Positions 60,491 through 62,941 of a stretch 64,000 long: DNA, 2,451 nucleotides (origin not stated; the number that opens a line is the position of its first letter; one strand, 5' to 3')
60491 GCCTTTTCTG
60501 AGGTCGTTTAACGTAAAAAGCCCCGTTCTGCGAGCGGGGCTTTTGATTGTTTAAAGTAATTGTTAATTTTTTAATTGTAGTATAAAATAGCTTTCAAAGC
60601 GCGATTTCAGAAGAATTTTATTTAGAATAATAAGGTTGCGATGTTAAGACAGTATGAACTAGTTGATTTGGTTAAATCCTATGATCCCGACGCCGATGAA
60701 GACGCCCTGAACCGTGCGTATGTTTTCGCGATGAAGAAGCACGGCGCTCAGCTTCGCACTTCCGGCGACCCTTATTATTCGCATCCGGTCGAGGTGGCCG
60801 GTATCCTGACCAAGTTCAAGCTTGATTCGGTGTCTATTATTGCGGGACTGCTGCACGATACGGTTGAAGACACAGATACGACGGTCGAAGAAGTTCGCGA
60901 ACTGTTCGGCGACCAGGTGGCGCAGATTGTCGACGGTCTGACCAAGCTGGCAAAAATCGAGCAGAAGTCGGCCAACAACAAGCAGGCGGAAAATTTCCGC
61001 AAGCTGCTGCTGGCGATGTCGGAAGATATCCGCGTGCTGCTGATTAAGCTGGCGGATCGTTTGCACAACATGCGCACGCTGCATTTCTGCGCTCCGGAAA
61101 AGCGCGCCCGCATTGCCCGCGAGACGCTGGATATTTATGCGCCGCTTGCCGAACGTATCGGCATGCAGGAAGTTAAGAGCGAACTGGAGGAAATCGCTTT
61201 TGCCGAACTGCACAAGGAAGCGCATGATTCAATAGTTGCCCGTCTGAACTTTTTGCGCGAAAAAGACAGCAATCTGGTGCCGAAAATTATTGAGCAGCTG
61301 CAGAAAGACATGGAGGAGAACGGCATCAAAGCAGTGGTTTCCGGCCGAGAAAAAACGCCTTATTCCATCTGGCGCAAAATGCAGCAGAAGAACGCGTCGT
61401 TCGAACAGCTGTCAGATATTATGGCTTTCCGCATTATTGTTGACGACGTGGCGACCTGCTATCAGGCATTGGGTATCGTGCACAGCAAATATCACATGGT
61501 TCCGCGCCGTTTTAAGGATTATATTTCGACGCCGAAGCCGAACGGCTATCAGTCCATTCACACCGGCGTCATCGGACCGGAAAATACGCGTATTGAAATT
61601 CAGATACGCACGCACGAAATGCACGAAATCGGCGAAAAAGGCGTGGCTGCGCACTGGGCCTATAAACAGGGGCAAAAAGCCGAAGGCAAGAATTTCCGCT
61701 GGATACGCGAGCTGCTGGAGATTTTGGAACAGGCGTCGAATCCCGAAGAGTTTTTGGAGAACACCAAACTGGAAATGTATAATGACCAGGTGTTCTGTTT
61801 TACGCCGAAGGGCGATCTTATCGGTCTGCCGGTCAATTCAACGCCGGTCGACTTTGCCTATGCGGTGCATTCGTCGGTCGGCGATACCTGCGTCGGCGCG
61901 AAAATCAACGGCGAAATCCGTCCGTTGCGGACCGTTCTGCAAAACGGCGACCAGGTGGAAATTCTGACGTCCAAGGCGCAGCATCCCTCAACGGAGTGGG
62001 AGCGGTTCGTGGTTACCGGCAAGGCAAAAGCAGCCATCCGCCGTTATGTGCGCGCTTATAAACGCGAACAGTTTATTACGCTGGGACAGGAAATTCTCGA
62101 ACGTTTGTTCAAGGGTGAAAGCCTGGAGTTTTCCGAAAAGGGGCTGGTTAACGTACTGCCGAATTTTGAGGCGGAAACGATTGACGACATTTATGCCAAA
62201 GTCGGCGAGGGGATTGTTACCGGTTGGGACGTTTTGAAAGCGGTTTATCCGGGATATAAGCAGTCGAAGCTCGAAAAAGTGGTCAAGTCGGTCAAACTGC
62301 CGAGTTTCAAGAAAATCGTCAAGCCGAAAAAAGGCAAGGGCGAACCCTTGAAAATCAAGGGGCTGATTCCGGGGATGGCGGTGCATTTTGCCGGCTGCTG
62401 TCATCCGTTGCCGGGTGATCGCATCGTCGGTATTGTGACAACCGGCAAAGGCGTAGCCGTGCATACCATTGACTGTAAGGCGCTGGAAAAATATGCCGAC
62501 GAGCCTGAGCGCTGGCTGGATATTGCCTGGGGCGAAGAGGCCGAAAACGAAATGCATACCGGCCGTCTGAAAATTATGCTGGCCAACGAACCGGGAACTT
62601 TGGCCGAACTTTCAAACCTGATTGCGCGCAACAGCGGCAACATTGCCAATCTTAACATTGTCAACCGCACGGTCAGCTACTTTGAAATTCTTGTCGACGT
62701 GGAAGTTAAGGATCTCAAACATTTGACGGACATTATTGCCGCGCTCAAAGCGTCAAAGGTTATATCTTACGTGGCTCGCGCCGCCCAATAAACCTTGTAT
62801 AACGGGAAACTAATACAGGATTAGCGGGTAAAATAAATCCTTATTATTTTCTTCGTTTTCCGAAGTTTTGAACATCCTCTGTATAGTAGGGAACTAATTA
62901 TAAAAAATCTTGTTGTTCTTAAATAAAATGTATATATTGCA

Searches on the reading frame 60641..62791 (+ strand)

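Call 55: search_protein_families(library=pfam, proteins=[window:60641-62791:+], max_evalue=0.0001)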
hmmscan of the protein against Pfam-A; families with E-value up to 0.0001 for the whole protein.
window:60641-62791:+ (716 aa): 8 families
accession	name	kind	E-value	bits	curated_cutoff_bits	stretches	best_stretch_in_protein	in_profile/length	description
PF13328.12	HD_4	-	4.2e-51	173.2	27.2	1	26-175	1-155/156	HD domain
PF04607.23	RelA_SpoT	-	8e-44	149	27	1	235-345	1-112/113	Region found in RelA / SpoT proteins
PF19296.4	RelA_AH_RIS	-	1.8e-41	142.7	23.8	1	454-625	1-185/185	RelA/SpoT, AH and RIS domains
PF02824.27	TGS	-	3e-21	75.6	22.2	1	385-443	2-60/60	TGS domain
PF13291.12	ACT_4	-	4e-15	56.7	27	1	636-713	2-80/80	ACT domain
PF01966.28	HD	-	1.2e-09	38.9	22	1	45-144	1-116/116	HD domain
PF01842.31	ACT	-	2.1e-05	24.6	27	1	643-702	3-64/66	ACT domain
PF22629.2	ACT_AHAS_ss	-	5e-05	23.8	27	0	643-700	1-60/67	AHAS small subunit-like ACT domain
